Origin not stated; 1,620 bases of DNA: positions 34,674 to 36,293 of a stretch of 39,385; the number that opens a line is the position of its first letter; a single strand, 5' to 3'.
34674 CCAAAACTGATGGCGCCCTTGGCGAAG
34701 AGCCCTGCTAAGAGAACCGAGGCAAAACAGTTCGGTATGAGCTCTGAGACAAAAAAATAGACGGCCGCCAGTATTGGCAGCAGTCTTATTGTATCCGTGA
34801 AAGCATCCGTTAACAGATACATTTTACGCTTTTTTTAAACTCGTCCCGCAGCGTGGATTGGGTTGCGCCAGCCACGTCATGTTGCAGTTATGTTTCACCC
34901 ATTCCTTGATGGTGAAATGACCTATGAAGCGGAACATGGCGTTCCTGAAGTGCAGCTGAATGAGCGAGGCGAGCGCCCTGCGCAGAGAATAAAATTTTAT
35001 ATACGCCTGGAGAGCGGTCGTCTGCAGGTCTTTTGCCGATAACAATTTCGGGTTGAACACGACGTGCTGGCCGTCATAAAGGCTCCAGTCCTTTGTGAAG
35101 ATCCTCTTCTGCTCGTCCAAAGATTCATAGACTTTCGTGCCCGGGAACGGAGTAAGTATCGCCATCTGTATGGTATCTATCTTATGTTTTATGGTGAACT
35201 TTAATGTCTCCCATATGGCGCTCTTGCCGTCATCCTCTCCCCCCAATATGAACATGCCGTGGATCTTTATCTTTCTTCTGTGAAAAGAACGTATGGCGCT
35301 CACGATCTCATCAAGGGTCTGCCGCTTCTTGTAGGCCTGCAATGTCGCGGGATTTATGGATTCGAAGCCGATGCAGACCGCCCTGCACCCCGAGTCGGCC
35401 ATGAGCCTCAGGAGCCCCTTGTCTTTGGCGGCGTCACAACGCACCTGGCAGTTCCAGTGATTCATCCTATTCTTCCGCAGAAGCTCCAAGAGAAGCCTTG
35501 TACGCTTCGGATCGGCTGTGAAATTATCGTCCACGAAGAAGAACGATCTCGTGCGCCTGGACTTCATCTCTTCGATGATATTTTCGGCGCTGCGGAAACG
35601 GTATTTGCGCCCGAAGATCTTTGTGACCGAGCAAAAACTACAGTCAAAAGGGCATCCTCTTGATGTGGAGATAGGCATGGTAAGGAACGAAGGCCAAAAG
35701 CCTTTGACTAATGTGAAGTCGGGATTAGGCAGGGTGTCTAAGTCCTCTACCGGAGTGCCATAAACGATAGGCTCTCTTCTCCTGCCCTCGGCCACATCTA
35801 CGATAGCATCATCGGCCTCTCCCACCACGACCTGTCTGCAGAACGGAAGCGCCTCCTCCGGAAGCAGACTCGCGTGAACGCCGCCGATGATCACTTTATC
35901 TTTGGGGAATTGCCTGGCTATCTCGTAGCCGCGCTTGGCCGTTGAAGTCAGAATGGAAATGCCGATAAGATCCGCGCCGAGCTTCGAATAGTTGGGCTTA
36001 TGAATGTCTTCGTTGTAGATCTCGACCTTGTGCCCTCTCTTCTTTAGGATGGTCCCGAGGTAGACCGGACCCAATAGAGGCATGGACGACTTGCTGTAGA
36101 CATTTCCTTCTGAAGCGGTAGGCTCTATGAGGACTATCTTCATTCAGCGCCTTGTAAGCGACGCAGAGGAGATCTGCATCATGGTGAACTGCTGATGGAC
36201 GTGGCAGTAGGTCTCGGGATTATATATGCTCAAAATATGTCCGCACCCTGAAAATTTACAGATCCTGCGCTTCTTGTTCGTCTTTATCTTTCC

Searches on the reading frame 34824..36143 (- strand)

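Call 8: search_protein_families(library=pfam, proteins=[window:34824-36143:-], max_evalue=0.001)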
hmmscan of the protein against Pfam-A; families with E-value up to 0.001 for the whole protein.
window:34824-36143:- (439 aa): 2 families
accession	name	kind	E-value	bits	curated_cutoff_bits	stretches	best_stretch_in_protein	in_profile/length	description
PF04055.27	Radical_SAM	-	3.3e-24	86.4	29.5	1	158-316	1-165/166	Radical SAM superfamily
PF02310.24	B12-binding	-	1.5e-09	38.2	32.1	1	19-117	10-120/121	B12 binding domain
